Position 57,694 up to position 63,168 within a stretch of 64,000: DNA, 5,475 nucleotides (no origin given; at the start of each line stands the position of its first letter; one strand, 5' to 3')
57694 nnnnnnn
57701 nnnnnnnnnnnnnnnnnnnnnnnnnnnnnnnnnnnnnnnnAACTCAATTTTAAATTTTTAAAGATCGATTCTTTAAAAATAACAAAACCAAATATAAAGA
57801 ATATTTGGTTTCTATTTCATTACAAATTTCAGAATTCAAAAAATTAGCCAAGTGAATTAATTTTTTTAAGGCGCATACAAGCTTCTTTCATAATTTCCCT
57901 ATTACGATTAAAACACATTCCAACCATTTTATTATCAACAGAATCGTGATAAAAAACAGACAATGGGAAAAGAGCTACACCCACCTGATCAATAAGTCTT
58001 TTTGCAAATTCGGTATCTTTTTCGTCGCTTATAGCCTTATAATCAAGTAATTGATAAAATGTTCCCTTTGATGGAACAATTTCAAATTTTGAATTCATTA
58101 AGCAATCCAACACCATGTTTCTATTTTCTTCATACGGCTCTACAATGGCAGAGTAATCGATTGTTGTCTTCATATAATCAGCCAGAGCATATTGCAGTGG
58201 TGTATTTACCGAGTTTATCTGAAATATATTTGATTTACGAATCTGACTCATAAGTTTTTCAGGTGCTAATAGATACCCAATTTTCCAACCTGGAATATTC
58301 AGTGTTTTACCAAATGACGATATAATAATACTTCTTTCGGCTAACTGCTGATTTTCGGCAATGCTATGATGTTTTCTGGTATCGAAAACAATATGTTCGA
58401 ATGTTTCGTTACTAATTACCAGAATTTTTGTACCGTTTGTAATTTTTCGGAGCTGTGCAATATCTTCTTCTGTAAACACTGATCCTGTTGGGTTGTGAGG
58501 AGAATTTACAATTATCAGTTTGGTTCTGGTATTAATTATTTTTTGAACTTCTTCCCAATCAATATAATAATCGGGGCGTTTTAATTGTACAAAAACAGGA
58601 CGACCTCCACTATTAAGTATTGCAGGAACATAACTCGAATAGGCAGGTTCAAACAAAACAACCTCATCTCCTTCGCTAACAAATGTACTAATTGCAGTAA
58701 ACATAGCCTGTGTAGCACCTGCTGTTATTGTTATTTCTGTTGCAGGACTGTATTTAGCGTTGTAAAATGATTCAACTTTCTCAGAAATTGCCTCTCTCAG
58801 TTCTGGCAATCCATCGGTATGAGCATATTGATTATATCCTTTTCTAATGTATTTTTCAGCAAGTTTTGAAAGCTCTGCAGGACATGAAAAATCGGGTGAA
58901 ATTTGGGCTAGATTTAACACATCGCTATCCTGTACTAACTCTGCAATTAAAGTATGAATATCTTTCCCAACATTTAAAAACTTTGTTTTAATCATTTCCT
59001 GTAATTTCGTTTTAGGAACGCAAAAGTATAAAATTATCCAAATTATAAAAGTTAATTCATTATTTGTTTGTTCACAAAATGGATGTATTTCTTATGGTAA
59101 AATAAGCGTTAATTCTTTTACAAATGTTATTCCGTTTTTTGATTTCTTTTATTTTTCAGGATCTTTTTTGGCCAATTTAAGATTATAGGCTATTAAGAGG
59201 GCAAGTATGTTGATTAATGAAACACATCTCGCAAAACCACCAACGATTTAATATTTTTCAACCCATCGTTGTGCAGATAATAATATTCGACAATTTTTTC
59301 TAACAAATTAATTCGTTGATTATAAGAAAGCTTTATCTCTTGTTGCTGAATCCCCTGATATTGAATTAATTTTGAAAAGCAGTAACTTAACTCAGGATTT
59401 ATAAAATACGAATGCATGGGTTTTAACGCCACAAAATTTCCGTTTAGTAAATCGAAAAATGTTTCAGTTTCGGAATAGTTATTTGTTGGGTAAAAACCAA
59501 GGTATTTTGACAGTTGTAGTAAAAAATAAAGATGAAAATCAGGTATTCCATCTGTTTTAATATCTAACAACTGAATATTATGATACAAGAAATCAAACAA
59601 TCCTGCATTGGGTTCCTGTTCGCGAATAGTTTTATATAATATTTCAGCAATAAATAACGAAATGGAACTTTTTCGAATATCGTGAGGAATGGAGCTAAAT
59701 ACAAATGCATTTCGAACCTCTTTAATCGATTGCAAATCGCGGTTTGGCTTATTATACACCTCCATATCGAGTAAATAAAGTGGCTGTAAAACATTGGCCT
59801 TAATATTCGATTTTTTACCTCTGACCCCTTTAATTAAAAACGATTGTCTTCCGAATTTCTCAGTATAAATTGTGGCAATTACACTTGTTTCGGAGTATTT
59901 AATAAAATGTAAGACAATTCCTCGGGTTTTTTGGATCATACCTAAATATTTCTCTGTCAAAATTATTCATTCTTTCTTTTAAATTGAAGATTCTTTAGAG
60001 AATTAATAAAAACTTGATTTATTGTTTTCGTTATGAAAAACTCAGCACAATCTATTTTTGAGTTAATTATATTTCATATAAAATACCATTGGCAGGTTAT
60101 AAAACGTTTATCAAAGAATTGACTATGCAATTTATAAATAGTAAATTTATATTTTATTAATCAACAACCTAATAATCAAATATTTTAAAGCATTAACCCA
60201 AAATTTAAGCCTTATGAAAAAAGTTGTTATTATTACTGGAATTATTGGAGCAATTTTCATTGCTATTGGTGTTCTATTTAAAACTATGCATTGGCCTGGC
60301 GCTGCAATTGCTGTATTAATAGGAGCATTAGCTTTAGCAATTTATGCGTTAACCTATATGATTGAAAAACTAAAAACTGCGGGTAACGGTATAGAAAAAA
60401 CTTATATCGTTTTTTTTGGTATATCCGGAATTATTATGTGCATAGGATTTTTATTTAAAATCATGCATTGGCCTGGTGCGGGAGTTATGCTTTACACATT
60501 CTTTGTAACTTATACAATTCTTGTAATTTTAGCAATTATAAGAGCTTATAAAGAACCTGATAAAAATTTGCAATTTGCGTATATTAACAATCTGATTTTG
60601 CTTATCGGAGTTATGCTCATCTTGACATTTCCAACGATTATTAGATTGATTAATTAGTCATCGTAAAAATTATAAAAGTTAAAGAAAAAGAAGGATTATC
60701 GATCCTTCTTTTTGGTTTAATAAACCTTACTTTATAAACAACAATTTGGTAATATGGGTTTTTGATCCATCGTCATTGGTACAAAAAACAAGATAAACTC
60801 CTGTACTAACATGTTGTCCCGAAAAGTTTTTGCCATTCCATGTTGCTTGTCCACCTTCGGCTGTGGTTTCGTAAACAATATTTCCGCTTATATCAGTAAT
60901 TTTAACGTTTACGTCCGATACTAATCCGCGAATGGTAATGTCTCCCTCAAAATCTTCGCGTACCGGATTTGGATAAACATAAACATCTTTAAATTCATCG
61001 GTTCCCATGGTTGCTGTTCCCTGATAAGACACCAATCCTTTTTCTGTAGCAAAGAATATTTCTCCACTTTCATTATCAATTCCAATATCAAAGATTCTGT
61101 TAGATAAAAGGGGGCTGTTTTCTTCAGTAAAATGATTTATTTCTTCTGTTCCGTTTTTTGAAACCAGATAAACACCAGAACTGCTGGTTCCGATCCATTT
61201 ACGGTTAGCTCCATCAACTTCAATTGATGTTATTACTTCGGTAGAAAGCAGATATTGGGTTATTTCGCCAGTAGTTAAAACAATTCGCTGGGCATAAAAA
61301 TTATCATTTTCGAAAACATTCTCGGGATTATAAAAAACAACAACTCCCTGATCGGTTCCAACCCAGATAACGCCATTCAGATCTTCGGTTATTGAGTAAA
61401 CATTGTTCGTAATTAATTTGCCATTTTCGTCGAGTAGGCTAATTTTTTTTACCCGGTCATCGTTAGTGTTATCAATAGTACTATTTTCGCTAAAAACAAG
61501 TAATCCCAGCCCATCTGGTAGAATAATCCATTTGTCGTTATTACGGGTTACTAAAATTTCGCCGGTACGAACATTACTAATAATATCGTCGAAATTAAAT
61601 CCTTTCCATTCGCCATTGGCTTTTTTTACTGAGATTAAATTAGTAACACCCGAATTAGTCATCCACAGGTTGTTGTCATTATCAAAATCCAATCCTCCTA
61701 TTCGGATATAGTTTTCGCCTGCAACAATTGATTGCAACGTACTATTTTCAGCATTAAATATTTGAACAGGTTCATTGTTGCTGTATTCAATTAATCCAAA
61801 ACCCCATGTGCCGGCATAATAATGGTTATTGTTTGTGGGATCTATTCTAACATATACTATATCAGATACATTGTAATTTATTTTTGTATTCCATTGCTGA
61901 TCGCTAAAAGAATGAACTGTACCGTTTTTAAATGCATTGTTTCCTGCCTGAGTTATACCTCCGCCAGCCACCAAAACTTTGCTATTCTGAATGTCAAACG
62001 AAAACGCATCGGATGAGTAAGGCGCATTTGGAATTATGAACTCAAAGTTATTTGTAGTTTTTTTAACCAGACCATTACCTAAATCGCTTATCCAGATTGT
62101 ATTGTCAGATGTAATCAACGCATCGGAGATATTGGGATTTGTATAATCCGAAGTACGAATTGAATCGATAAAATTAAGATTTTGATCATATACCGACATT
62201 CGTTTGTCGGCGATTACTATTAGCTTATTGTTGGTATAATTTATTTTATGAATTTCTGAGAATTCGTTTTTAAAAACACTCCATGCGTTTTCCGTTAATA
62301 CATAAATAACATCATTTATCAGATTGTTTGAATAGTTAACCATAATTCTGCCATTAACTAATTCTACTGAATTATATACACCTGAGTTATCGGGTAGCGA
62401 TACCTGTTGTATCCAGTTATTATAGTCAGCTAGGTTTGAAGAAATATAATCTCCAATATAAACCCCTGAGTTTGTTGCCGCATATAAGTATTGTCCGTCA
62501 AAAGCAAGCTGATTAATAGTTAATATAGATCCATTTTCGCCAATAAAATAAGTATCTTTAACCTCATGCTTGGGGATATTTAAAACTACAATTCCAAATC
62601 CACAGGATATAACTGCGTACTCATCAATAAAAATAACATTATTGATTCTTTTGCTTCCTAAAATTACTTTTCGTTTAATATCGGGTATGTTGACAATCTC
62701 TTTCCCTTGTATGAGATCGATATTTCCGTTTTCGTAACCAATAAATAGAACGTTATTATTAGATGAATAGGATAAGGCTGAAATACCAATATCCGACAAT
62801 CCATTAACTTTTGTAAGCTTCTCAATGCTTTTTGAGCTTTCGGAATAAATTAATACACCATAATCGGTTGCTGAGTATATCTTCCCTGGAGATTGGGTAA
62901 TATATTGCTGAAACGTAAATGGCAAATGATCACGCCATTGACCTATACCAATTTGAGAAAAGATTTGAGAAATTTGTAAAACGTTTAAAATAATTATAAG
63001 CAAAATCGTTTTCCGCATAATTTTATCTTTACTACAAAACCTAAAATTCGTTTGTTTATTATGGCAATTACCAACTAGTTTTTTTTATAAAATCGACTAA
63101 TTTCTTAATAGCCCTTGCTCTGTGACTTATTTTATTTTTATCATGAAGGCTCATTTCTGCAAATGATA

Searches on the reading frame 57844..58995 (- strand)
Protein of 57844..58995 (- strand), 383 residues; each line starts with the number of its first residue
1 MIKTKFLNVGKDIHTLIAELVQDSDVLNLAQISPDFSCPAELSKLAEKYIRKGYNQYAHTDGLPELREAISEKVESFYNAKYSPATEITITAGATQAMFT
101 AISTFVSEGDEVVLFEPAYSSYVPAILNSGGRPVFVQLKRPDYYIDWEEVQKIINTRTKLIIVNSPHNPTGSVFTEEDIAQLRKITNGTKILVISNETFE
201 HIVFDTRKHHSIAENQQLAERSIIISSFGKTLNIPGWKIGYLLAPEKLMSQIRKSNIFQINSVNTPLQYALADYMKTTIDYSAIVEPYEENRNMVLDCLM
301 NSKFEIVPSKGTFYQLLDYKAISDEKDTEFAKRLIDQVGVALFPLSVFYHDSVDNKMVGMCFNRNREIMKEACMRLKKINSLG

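Call 64: search_protein_families(library=ncbifam, proteins=[window:57844-58995:-], max_evalue=1e-8)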
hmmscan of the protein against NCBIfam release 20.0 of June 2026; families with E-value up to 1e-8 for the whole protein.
window:57844-58995:- (383 aa): 67 families (the best 25 are shown)
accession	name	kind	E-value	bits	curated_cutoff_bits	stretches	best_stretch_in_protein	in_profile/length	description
NF006569.0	PRK09082.1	subfamily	7.7e-135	449.9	420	1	1-379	7-386/386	methionine aminotransferase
NF009079.0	PRK12414.1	subfamily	1.1e-121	406.5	481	1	3-378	8-383/384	methionine aminotransferase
NF005855.0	PRK07777.1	equivalog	3e-95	319.8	553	1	6-381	10-389/391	pyridoxal phosphate-dependent aminotransferase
NF006488.0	PRK08912.1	equivalog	4.7e-93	312.2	498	1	5-380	7-384/387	aminotransferase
NF041091.1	asp_aminotase_Arch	equivalog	2.4e-79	266.9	550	1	22-378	25-373/376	aspartate aminotransferase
NF041364.1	GntC_guanitoxin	equivalog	7.9e-73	245.4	415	1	27-378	1-355/356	guanitoxin biosynthesis PLP-dependent (S)-gamma-hydroxy-L-arginine cyclodehydratase GntC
NF005817.0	PRK07683.1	equivalog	1.1e-66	225.1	575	1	18-378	22-379/387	aminotransferase A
NF005588.0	PRK07309.1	equivalog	6.9e-57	193.1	576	1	24-378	30-384/391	pyridoxal phosphate-dependent aminotransferase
NF005816.0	PRK07682.1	equivalog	5.9e-56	189.8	620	1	25-378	30-381/390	aminotransferase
NF004770.0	PRK06108.1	subfamily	4.9e-54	183.7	422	1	13-378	25-390/396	pyridoxal phosphate-dependent aminotransferase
NF004975.0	PRK06348.1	equivalog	1.5e-53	182.2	549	1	5-380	9-383/384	pyridoxal phosphate-dependent aminotransferase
NF006229.0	PRK08361.1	equivalog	8.3e-53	179.8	624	1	16-379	25-387/391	aspartate aminotransferase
NF005305.0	PRK06836.1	equivalog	5.3e-50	170.8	376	1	34-335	44-351/396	pyridoxal phosphate-dependent aminotransferase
NF005732.0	PRK07550.1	equivalog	9.7e-49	166.4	366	1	22-380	30-388/389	aminotransferase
NF004621.0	PRK05957.1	equivalog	6.4e-48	163.4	498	1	5-352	7-356/389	pyridoxal phosphate-dependent aminotransferase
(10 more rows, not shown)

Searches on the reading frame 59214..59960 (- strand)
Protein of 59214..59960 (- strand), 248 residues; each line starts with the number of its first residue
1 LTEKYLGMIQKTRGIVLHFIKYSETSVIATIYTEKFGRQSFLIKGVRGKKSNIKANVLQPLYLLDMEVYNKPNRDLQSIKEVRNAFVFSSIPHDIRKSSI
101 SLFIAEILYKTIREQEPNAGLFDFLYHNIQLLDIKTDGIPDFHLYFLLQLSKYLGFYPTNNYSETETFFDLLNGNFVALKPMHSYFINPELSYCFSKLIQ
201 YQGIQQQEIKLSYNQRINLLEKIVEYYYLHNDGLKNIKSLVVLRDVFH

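Call 64: search_protein_families(library=ncbifam, proteins=[window:59214-59960:-], max_evalue=1e-8)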
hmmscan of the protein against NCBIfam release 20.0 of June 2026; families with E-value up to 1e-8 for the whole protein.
window:59214-59960:- (248 aa): 1 family
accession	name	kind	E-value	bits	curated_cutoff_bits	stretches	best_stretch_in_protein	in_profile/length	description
TIGR00613.1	reco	equivalog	9.7e-25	87.4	48.7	1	11-239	2-232/239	DNA repair protein RecO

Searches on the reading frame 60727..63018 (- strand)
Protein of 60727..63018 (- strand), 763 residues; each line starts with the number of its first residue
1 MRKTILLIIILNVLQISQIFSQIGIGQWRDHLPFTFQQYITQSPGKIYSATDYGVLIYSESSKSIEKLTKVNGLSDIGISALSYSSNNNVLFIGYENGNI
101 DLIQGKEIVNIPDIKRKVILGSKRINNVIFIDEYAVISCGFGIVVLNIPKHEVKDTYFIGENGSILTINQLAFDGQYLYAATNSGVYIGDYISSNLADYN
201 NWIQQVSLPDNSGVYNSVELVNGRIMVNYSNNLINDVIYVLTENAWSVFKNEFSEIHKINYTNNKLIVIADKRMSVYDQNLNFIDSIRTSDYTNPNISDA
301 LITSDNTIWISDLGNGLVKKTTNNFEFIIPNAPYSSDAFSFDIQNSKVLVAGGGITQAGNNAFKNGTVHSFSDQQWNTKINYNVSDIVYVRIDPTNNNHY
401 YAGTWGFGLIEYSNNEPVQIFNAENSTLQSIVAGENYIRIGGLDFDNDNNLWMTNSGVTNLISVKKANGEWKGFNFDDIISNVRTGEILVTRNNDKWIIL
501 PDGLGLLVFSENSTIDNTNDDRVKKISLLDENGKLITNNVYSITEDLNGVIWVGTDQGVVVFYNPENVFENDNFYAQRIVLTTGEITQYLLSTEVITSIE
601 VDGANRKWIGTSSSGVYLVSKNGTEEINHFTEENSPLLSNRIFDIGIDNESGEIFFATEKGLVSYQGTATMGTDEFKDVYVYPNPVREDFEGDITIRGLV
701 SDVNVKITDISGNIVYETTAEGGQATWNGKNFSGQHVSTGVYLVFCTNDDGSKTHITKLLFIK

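Call 64: search_protein_families(library=ncbifam, proteins=[window:60727-63018:-], max_evalue=1e-8)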
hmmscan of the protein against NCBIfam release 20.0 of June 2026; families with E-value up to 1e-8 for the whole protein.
window:60727-63018:- (763 aa): 1 family
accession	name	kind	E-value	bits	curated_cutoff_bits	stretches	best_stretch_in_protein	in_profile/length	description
NF052228.1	T9SS_PorZ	equivalog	1.1e-203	678.8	260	1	1-763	1-757/757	type IX secretion system anionic LPS delivery protein PorZ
